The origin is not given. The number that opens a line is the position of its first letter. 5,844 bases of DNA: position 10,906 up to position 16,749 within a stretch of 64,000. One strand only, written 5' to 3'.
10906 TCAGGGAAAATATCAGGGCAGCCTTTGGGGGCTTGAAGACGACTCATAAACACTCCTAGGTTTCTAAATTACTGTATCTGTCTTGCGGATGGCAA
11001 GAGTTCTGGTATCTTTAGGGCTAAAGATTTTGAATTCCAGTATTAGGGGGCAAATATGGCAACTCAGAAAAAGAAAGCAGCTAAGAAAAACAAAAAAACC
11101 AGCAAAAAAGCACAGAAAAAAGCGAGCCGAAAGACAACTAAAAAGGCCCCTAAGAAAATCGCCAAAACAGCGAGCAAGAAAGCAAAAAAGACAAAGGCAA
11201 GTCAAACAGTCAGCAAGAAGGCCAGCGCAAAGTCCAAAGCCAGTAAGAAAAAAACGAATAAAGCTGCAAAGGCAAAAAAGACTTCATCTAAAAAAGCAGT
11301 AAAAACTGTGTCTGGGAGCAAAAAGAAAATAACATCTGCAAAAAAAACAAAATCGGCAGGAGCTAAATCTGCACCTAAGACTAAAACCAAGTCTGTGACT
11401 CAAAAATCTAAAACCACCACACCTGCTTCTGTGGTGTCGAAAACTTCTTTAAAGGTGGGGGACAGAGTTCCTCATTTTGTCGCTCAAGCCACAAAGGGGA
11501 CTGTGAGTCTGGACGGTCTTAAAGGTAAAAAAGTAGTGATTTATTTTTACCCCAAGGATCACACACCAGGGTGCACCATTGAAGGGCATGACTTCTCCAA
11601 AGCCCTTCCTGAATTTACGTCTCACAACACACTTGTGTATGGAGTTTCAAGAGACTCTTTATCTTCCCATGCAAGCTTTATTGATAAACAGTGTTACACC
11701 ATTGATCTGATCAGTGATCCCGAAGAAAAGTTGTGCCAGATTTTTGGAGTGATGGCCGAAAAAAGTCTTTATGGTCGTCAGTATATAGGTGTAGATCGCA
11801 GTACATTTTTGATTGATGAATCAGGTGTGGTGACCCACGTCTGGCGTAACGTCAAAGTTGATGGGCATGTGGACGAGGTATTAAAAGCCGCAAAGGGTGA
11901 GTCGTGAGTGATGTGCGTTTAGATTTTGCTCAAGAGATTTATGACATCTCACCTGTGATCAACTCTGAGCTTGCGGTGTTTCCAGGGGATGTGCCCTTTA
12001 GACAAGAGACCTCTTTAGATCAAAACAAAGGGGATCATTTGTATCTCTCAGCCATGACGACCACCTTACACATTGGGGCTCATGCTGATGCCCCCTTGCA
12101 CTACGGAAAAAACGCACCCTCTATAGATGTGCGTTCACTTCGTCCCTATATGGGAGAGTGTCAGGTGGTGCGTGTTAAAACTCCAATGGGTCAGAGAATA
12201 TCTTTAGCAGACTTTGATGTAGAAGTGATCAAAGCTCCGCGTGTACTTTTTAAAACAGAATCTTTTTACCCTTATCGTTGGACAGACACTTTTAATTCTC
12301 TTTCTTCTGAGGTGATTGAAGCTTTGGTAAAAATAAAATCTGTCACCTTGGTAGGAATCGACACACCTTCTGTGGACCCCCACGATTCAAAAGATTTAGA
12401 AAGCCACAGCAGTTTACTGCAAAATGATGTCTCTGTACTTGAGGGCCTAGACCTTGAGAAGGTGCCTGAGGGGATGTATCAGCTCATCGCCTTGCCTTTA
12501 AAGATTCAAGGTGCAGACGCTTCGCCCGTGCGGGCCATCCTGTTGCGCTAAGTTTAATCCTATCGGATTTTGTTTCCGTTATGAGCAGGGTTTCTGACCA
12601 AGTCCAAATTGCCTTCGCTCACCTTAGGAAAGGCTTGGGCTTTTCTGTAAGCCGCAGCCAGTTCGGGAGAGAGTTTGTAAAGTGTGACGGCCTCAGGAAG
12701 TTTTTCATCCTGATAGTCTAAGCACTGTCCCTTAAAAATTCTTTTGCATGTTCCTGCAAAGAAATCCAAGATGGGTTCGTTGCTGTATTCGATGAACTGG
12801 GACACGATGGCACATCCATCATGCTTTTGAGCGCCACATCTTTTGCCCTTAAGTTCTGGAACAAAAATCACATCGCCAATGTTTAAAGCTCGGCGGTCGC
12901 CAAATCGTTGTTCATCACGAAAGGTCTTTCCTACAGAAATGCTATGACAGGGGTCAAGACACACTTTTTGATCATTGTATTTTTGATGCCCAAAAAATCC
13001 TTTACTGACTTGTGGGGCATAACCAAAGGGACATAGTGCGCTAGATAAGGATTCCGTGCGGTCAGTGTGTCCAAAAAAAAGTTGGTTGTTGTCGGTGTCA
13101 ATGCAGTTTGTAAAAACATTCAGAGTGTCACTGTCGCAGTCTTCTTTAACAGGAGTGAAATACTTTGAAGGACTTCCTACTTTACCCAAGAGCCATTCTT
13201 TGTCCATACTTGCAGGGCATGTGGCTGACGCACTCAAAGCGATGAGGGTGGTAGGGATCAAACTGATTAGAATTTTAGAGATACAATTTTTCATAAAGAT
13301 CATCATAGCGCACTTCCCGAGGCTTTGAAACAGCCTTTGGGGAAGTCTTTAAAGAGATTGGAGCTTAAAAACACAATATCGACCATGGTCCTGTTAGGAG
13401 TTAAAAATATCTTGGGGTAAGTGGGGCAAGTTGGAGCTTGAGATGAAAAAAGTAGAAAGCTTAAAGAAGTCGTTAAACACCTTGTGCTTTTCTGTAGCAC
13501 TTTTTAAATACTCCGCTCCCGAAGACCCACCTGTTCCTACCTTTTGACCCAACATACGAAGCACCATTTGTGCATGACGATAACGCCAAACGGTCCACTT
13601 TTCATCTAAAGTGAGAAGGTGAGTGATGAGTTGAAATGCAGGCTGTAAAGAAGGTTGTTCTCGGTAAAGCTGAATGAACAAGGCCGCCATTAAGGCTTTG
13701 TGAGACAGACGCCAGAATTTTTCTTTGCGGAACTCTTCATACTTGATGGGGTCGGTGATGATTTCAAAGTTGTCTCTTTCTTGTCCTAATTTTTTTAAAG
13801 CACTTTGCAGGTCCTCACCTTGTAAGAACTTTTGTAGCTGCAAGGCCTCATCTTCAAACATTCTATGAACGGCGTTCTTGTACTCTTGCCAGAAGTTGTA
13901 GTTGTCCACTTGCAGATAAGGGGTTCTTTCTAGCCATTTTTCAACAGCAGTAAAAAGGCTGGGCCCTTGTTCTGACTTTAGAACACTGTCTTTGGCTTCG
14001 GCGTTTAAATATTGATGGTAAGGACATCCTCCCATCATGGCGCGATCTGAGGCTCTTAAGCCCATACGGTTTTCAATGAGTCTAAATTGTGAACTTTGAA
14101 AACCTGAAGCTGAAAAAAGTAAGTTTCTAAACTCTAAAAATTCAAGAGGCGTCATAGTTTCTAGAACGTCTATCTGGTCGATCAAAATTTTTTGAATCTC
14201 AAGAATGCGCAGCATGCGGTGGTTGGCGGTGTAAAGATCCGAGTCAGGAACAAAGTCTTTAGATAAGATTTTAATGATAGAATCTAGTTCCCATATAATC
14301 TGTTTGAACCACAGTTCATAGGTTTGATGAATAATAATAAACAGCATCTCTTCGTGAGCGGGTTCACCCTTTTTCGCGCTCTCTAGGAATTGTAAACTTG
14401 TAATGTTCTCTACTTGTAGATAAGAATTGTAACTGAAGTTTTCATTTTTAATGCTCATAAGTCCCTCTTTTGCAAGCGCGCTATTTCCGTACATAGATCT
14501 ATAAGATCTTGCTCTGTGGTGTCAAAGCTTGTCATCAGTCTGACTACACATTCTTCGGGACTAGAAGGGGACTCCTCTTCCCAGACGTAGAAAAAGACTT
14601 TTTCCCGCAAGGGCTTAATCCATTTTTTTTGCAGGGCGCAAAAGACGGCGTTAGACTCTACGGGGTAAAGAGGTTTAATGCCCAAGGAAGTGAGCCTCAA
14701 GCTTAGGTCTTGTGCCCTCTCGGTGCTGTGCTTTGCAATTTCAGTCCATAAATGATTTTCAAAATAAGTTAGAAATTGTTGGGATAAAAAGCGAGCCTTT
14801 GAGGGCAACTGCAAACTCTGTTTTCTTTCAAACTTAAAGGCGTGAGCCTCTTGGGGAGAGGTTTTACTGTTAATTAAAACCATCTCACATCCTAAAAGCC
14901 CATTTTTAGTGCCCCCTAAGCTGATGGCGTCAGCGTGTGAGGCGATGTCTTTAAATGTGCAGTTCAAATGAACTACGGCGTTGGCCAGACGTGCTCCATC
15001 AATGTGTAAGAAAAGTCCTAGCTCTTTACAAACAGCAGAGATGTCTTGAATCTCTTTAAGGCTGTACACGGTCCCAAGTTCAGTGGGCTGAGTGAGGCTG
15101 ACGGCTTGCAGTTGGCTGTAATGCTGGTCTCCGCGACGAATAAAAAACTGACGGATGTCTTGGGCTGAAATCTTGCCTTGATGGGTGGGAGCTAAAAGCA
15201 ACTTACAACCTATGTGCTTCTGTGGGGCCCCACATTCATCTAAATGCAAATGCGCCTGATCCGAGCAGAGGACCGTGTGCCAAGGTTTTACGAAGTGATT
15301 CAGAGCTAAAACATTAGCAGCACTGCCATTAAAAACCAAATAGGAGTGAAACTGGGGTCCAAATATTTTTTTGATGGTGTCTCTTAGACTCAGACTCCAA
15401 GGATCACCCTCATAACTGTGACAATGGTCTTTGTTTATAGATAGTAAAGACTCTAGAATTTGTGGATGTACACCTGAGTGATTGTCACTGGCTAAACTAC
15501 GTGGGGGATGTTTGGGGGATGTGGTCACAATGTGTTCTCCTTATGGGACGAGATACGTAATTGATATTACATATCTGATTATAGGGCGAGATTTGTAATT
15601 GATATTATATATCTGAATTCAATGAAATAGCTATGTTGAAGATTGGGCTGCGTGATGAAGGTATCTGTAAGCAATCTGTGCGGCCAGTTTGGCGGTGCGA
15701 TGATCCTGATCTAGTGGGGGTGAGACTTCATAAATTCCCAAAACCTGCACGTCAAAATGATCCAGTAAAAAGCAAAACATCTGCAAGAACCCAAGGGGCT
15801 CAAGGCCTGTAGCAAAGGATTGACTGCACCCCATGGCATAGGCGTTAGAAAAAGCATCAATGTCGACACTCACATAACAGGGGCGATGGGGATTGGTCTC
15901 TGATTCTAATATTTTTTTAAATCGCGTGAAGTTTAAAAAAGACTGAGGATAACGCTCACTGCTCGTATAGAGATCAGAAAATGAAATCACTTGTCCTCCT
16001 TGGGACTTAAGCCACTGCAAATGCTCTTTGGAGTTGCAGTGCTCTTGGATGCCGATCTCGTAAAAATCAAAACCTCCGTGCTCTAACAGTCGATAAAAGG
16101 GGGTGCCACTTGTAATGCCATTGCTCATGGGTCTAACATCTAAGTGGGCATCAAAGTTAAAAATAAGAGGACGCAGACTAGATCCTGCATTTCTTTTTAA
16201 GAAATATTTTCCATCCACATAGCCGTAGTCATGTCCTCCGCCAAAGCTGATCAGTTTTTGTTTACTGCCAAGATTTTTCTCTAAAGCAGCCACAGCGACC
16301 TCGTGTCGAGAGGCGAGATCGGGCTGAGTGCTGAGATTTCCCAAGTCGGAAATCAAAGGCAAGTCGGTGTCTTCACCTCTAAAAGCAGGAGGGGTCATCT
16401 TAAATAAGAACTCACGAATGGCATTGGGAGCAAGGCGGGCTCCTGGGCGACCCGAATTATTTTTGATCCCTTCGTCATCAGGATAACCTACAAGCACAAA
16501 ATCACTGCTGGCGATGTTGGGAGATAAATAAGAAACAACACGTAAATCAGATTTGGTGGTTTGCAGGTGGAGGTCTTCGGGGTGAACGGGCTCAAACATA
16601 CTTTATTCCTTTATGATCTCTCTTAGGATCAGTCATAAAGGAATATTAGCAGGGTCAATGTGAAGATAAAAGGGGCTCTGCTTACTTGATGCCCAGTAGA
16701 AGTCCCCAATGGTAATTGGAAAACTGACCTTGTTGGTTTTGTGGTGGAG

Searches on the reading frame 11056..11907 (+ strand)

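Call 80: search_protein_families(library=pfam, max_evalue=0.00001, proteins=[window:11056-11907:+])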
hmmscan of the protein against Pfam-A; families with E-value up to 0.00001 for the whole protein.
window:11056-11907:+ (283 aa): 2 families
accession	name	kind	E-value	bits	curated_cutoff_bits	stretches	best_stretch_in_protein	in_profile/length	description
PF00578.27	AhpC-TSA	-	2e-32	112.2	26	1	134-261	1-123/124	AhpC/TSA family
PF08534.16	Redoxin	-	3.8e-15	56.4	26.6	1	133-266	1-135/148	Redoxin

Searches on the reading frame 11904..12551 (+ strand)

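Call 81: search_protein_families(library=pfam, max_evalue=0.00001, proteins=[window:11904-12551:+])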
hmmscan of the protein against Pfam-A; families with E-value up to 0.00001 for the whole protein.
window:11904-12551:+ (215 aa): 1 family
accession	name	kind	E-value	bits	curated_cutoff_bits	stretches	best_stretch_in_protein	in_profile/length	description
PF04199.19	Cyclase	-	9.8e-13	49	23.1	1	13-159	1-142/142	Putative cyclase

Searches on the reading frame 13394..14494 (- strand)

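Call 81: search_protein_families(library=pfam, max_evalue=0.00001, proteins=[window:13394-14494:-])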
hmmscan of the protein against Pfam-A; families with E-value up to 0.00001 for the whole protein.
window:13394-14494:- (366 aa): 1 family
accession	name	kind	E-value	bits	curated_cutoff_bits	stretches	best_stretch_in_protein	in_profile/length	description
PF03301.18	Trp_dioxygenase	-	2.3e-94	317.1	34.9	1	16-349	11-345/346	Tryptophan 2,3-dioxygenase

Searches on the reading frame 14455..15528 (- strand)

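Call 81: search_protein_families(library=pfam, max_evalue=0.00001, proteins=[window:14455-15528:-])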
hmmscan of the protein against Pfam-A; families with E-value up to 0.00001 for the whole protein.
window:14455-15528:- (357 aa): 1 family
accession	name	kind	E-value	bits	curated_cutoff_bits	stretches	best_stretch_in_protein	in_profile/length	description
PF01212.27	Beta_elim_lyase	-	3.7e-48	164.8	27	1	12-300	2-286/288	Beta-eliminating lyase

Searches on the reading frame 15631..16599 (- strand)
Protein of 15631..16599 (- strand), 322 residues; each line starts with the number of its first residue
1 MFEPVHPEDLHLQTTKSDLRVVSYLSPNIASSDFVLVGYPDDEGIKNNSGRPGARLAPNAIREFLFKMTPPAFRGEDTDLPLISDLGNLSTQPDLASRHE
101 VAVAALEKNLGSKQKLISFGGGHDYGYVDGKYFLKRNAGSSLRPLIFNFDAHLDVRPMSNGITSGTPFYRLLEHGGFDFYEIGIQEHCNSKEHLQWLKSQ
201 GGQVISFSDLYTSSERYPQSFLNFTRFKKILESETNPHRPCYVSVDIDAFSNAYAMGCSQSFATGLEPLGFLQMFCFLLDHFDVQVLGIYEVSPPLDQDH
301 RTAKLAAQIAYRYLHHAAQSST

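Call 15: search_protein_families(library=pfam, proteins=[window:15631-16599:-])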
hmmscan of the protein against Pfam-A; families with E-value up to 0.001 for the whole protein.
window:15631-16599:- (322 aa): 1 family
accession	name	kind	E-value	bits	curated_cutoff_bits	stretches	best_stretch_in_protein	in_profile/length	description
PF00491.26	Arginase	-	4e-35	122.1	22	1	33-312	2-276/280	Arginase family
